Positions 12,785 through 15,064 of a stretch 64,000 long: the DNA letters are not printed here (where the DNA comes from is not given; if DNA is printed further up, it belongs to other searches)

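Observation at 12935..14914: The dcw-encoded FtsI/PBP3 homologue looks catalytically dead yet carries a PASTA domain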

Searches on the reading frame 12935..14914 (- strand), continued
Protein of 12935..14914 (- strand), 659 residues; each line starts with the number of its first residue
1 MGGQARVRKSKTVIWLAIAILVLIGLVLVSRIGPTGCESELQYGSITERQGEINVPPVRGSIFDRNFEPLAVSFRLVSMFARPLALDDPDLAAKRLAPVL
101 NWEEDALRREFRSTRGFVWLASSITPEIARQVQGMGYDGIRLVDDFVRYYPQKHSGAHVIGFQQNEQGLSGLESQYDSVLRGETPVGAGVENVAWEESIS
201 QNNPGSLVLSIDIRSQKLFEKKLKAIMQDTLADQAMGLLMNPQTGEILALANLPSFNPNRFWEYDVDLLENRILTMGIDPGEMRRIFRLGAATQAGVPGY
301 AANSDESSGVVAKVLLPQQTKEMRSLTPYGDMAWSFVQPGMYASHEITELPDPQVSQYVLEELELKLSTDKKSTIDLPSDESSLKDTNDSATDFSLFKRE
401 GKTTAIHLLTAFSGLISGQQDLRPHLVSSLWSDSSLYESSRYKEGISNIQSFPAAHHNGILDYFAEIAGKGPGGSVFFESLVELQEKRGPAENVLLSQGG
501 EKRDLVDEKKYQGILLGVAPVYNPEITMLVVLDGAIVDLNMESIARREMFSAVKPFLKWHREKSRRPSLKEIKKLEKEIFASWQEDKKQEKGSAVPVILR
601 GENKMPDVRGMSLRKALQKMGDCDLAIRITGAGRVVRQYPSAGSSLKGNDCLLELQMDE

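Call 31: find_homologous_proteins(query=A3, max_evalue=1e-20)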
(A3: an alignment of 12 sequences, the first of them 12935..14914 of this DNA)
Query A3 (12 sequences) (659 aa, profile of the alignment): 139 proteins with E <= 1e-20 among 8000 candidates; the best 120 are listed.
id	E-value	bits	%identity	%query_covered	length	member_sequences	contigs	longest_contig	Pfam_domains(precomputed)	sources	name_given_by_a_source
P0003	4.1e-248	843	33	93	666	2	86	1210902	PF03717.21,PF03793.25,PF00905.28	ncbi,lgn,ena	-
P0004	4.5e-238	810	34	91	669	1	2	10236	PF03717.21,PF03793.25,PF00905.28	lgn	-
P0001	2.6e-235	801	100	100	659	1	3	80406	PF03717.21,PF21922.2,PF03793.25,PF00905.28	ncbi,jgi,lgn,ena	-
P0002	6.9e-235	800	59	100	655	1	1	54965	PF03717.21,PF03793.25,PF00905.28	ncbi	-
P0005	1.6e-231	789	32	91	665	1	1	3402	PF03717.21,PF03793.25,PF00905.28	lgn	-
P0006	5.5e-224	764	32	92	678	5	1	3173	PF03717.21,PF03793.25,PF00905.28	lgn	-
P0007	3.7e-88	315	25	97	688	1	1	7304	PF03717.21,PF03793.25,PF00905.28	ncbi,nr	ncbi:MAG: transpeptidase family protein [Acidobacteria bacterium]|nr:transpeptidase family protein [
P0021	7.4e-88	314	33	43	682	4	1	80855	PF03717.21,PF03793.25,PF00905.28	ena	-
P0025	1.2e-87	313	32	44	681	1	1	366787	PF03717.21,PF00905.28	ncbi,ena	-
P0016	1.0e-86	310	33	45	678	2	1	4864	PF03717.21,PF03793.25,PF00905.28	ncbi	-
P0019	4.6e-86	308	26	92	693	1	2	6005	PF03717.21,PF03793.25,PF00905.28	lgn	-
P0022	2.6e-85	305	33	42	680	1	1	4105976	PF03717.21,PF03793.25,PF00905.28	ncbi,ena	-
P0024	3.8e-85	305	33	43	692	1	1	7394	PF03717.21,PF03793.25,PF00905.28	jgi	jgi:cell division protein FtsI (penicillin-binding protein 3)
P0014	2.8e-84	302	26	96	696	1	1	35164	PF03717.21,PF03793.25,PF00905.28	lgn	-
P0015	4.8e-84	301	26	97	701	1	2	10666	PF03717.21,PF03793.25,PF00905.28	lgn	-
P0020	1.2e-83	300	26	92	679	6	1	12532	PF03717.21,PF03793.25,PF00905.28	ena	-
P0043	4.7e-83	298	24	98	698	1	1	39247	PF03717.21,PF21922.2,PF03793.25,PF00905.28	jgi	jgi:cell division protein FtsI (penicillin-binding protein 3)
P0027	7.8e-83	297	24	94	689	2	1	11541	PF03717.21,PF03793.25,PF00905.28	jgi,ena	-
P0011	1.1e-82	297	29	79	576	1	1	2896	PF03717.21,PF00905.28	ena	-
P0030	6.5e-82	294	23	98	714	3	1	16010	PF03717.21,PF03793.25,PF00905.28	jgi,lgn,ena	-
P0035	1.1e-80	290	22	90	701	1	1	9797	PF03717.21,PF03793.25,PF00905.28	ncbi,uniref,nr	ncbi:MAG: stage V sporulation protein D [Candidatus Syntrophonatronum acetioxidans]|uniref:Stage V s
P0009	3.8e-79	285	30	62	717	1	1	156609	PF03717.21,PF03793.25,PF00905.28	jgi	jgi:cell division protein FtsI/penicillin-binding protein 2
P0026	4.3e-79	285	26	90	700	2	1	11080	PF03717.21,PF03793.25,PF00905.28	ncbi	ncbi:MAG: penicillin-binding transpeptidase domain-containing protein [Acidobacteriota bacterium]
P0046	8.8e-78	281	24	79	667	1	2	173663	PF03717.21,PF21922.2,PF00905.28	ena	-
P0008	3.8e-76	275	36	43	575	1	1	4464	PF03717.21,PF00905.28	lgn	-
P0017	6.0e-76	275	25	98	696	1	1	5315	PF03717.21,PF03793.25,PF00905.28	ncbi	ncbi:MAG: penicillin-binding protein [Terriglobia bacterium]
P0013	5.3e-75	271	26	91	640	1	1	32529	PF03717.21,PF03793.25,PF00905.28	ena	-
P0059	7.0e-75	271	30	43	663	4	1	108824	PF03717.21,PF21922.2,PF00905.28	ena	-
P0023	1.3e-74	270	26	72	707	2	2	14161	PF03717.21,PF03793.25,PF00905.28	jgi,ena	-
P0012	3.4e-74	269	28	79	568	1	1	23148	PF03717.21,PF00905.28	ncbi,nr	ncbi:MAG: serine hydrolase [Candidatus Omnitrophica bacterium]|nr:serine hydrolase [Candidatus Omnit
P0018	4.2e-74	268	33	41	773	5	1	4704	PF03717.21,PF00905.28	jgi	jgi:cell division protein FtsI (penicillin-binding protein 3)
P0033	4.3e-73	265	27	73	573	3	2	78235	PF03717.21,PF00905.28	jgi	-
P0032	5.3e-72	261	25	75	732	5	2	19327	PF03717.21,PF03793.25,PF00905.28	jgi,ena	-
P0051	4.6e-71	258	24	72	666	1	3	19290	PF03717.21,PF00905.28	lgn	-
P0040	2.6e-70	256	28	44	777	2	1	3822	PF03717.21,PF03793.25,PF00905.28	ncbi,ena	-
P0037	1.2e-69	254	32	36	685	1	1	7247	PF03717.21,PF03793.25,PF00905.28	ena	-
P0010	4.0e-69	252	38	43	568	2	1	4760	PF03717.21,PF00905.28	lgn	-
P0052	4.6e-68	248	29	36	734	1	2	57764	PF03717.21,PF03793.25,PF00905.28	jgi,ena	-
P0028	9.6e-68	247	24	93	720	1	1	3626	PF03717.21,PF03793.25,PF00905.28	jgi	jgi:cell division protein FtsI (penicillin-binding protein 3)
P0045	5.8e-67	245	25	75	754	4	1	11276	PF03717.21,PF03793.25,PF00905.28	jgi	jgi:cell division protein FtsI (penicillin-binding protein 3)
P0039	6.1e-67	245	24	75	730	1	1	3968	PF03717.21,PF03793.25,PF00905.28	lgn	-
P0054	1.9e-66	243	25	91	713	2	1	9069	PF03717.21,PF00905.28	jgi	-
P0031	2.3e-66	243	26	75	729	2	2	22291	PF03717.21,PF03793.25,PF00905.28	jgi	jgi:cell division protein FtsI (penicillin-binding protein 3)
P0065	8.8e-66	241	26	58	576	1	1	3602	PF03717.21,PF00905.28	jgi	jgi:cell division protein FtsI (penicillin-binding protein 3)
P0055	4.2e-65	239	31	36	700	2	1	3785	PF03717.21,PF03793.25,PF00905.28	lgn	-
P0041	1.4e-62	230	32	37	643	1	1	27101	PF03717.21,PF00905.28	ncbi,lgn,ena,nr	ncbi:MAG: cell division protein [Bdellovibrionales bacterium]|nr:cell division protein [Bdellovibrio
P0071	4.5e-62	229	24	79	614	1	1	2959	PF03717.21,PF00905.28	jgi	jgi:cell division protein FtsI/penicillin-binding protein 2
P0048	8.0e-62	228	26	78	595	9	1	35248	PF03717.21,PF00905.28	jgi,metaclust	metaclust:\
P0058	1.3e-61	227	24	79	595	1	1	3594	PF03717.21,PF00905.28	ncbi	ncbi:MAG: peptidoglycan D,D-transpeptidase FtsI family protein [Candidatus Saccharicenans sp.]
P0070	2.1e-61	226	24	97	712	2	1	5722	PF03717.21,PF03793.25,PF00905.28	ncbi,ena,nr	ncbi:MAG TPA: penicillin-binding protein [Bacteroidota bacterium]|nr:penicillin-binding protein [Bac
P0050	8.1e-61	225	33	42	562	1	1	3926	PF03717.21,PF00905.28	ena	-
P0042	1.3e-59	221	32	44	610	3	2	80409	PF03717.21,PF00905.28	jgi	jgi:cell division protein FtsI (penicillin-binding protein 3)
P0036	4.5e-59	219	33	45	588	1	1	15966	PF03717.21,PF00905.28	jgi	jgi:cell division protein FtsI (penicillin-binding protein 3)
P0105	1.1e-58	218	25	56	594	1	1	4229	PF03717.21,PF21922.2,PF00905.28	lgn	-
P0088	2.6e-58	216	24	58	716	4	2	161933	PF03717.21,PF21922.2,PF03793.25,PF00905.28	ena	-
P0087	3.0e-57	213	23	80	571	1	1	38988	PF03717.21,PF00905.28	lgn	-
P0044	6.8e-57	212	31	38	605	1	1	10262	PF03717.21,PF00905.28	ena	-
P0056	1.2e-56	211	33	43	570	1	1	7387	PF03717.21,PF00905.28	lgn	-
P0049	1.3e-56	211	34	37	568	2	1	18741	PF03717.21,PF21922.2,PF00905.28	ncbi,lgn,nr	ncbi:MAG: ftsI [Solimicrobium sp.]|nr:ftsI [Solimicrobium sp.]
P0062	3.4e-56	209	31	37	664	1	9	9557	PF03717.21,PF03793.25,PF00905.28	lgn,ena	-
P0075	1.2e-55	207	29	45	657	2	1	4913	PF03717.21,PF21922.2,PF00905.28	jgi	jgi:cell division protein FtsI (penicillin-binding protein 3)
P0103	2.6e-55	206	27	42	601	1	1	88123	PF03717.21,PF21922.2,PF00905.28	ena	-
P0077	3.0e-55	206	31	41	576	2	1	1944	PF03717.21,PF00905.28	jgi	jgi:cell division protein FtsI/penicillin-binding protein 2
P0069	6.1e-55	205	32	37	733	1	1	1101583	PF03717.21,PF00905.28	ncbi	-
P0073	7.1e-55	205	30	45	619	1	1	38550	PF03717.21,PF00905.28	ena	-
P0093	9.7e-55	204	23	80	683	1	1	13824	PF03717.21,PF00905.28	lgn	-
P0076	2.3e-54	203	26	80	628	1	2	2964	PF03717.21,PF00905.28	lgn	-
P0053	3.4e-54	203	26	74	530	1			PF03717.21,PF00905.28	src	-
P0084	6.9e-54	202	24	73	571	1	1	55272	PF03717.21,PF00905.28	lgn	-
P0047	1.3e-53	201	29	43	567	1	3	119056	PF03717.21,PF00905.28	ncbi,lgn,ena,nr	ncbi:MAG TPA: penicillin-binding protein 2 [Anaerolineae bacterium]|nr:penicillin-binding protein 2 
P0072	7.9e-53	198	27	63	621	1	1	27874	PF03717.21,PF00905.28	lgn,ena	-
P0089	8.8e-53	198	28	45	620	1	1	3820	PF03717.21,PF00905.28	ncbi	-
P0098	1.4e-52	197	30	39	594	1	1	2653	PF03717.21,PF00905.28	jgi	jgi:cell division protein FtsI (penicillin-binding protein 3)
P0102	1.9e-52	197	29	38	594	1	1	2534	PF03717.21,PF13354.13,PF00905.28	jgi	jgi:cell division protein FtsI (penicillin-binding protein 3)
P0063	7.0e-52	195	28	44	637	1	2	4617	PF03717.21,PF00905.28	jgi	jgi:cell division protein FtsI (penicillin-binding protein 3)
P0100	4.9e-51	192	30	38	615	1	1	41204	PF03717.21,PF00905.28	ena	-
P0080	7.2e-51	192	31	40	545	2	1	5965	PF03717.21,PF00905.28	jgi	-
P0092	9.6e-51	191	31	38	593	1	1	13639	PF03717.21,PF00905.28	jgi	jgi:cell division protein FtsI (penicillin-binding protein 3)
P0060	7.3e-50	188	30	43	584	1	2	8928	PF03717.21,PF00905.28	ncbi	ncbi:MAG: peptidoglycan D,D-transpeptidase FtsI family protein [Egibacteraceae bacterium]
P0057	1.2e-48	184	24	80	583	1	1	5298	PF03717.21,PF00905.28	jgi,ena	-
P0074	2.5e-48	183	31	39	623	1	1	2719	PF03717.21,PF00905.28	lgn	-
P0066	2.9e-48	183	27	79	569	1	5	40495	PF03717.21,PF00905.28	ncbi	-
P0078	4.3e-48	183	33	38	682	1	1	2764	PF03717.21,PF13354.13,PF00905.28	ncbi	-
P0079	4.4e-48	182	30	43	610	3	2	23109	PF03717.21,PF00905.28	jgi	jgi:cell division protein FtsI (penicillin-binding protein 3)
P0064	5.2e-48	182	32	42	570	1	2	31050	PF03717.21,PF00905.28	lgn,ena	-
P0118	1.1e-47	181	22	89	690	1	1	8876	PF03717.21,PF03793.25,PF00905.28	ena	-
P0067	1.4e-47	181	27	79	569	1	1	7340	PF03717.21,PF00905.28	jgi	jgi:cell division protein FtsI (penicillin-binding protein 3)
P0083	1.8e-47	180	23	93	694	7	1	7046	PF03717.21,PF03793.25,PF00905.28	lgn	-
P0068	4.5e-47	179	27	79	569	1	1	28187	PF03717.21,PF00905.28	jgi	jgi:cell division protein FtsI (penicillin-binding protein 3)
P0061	2.3e-46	177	28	73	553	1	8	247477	PF03717.21,PF00905.28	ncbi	-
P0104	3.7e-46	176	30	40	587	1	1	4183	PF03717.21,PF00905.28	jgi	jgi:cell division protein FtsI (penicillin-binding protein 3)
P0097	7.5e-46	175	29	41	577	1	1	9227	PF03717.21,PF00905.28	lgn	-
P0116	7.9e-46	175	29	42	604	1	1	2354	PF03717.21,PF00905.28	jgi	jgi:cell division protein FtsI (penicillin-binding protein 3)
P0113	1.1e-45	175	24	59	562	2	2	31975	PF03717.21,PF21922.2,PF00905.28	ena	-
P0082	8.6e-45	172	28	43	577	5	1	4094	PF03717.21,PF00905.28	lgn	-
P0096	1.2e-44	171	28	36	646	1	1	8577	PF03717.21,PF00905.28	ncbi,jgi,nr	ncbi:MAG: hypothetical protein QOE05_2843 [Actinomycetota bacterium]|jgi:cell division protein FtsI 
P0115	3.7e-44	169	30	36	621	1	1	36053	PF03717.21,PF00905.28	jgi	jgi:cell division protein FtsI (penicillin-binding protein 3)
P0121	6.2e-44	169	27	37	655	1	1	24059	PF03717.21,PF00905.28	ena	-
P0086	2.2e-43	167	31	36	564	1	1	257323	PF03717.21,PF00905.28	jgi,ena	jgi:cell division protein FtsI (penicillin-binding protein 3)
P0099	7.4e-43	165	29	36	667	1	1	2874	PF03717.21,PF00905.28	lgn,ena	-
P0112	8.8e-43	165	30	38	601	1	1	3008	PF03717.21,PF00905.28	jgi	jgi:cell division protein FtsI (penicillin-binding protein 3)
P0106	1.1e-42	165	30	36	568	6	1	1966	PF03717.21,PF00905.28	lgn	-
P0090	3.0e-42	163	25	59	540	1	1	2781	PF03717.21,PF00905.28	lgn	-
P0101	3.0e-41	160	31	36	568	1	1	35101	PF03717.21,PF00905.28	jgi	jgi:cell division protein FtsI (penicillin-binding protein 3)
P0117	1.7e-40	157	24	57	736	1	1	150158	PF03717.21,PF00905.28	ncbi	ncbi:MAG: peptidoglycan D,D-transpeptidase FtsI family protein [Planctomycetaceae bacterium]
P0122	1.5e-39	154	26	38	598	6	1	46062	PF03717.21,PF00905.28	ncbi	ncbi:MAG: peptidoglycan D,D-transpeptidase FtsI family protein [Candidatus Dormibacteria bacterium]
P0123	8.2e-39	152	24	72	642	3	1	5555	PF03717.21,PF00905.28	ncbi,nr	ncbi:MAG TPA: penicillin-binding protein 2 [Verrucomicrobiae bacterium]|nr:penicillin-binding protei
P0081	9.1e-39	152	28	38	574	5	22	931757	PF03717.21,PF00905.28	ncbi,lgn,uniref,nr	ncbi:penicillin-binding protein 2 [Mesorhizobium sp. M2D.F.Ca.ET.185.01.1.1]|uniref:peptidoglycan D,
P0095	1.1e-38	151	27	44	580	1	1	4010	PF03717.21,PF00905.28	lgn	-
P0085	4.9e-38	149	29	38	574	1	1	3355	PF03717.21,PF00905.28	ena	-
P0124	4.9e-36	143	31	31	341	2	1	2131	PF03717.21,PF00905.28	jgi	jgi:cell division protein FtsI/penicillin-binding protein 2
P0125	1.7e-35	141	27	42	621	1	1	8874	PF03717.21,PF00905.28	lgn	-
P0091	3.1e-35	140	31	44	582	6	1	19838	PF03717.21,PF00905.28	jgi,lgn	jgi:cell division protein FtsI (penicillin-binding protein 3)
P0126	2.4e-34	137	25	45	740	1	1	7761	PF03717.21,PF00905.28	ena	-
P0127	8.9e-34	135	23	74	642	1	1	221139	PF03717.21,PF00905.28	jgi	jgi:cell division protein FtsI (penicillin-binding protein 3)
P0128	7.8e-33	132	26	39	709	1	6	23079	PF03717.21,PF00905.28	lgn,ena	-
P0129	1.0e-32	132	26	39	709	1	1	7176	PF03717.21,PF00905.28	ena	-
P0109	2.5e-32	130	29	36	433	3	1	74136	PF03717.21,PF00905.28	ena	-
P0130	8.9e-32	129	28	37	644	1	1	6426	PF03717.21,PF00905.28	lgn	-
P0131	2.3e-31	127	27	40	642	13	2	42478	PF03717.21,PF00905.28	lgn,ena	-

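Call 41: predict_structure(alignment_id=A4)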
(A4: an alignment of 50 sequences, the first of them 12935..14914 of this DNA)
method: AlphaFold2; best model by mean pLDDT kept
length: 659 residues; sequences in the alignment: 50
mean_pLDDT: 80.4   pTM: 0.75
mean pLDDT of the five models: 80.4, 77.7, 76.3, 76.3, 75.7
residues with pLDDT >= 90: 308; 70-90: 196; 50-70: 55; < 50: 100
segments of 3 or more residues with pLDDT < 50: 1-3, 36-52, 189-200, 301-329, 382-392, 487-504, 594-601
pLDDT, mean of each block of 10 residues (from residue 1): 55 89 90 53 41 73 96 94 96 96 95 92 89 94 93 97 93 94 67 42 86 98 97 97 95 96 89 90 89 73 37 35 43 72 85 82 80 74 44 60 89 90 91 81 69 81 80 87 67 42 59 95 95 91 91 95 89 93 89 43 82 91 87 94 86 87
secondary structure, 60 per line:
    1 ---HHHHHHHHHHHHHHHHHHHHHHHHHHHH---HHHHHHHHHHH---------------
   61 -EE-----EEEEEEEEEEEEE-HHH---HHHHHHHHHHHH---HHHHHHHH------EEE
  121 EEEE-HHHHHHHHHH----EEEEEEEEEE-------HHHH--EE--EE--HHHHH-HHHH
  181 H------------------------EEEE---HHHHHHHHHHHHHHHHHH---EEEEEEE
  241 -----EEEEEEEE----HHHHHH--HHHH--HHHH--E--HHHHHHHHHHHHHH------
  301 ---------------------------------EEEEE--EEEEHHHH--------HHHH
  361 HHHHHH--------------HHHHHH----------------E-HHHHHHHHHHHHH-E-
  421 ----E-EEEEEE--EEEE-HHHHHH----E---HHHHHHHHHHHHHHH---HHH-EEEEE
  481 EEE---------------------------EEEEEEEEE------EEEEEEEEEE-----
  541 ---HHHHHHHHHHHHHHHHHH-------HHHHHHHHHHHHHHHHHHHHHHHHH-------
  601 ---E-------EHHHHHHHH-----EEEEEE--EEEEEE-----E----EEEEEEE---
elements in order (helices of 4 or more, strands of 3 or more residues): H4-31 H35-45 E69-81 H89-100 H104-111 E118-124 H126-135 E140-149 H157-160 H171-175 H177-181 E206-209 H213-230 E234-240 E246-253 H258-263 H266-269 H272-275 H281-294 E334-338 E341-344 H345-348 H357-366 H381-386 H405-417 E427-432 E435-438 H440-445 H454-468 E476-483 E511-519 E526-535 H544-561 H569-593 H613-620 E626-631 E634-639 E650-656
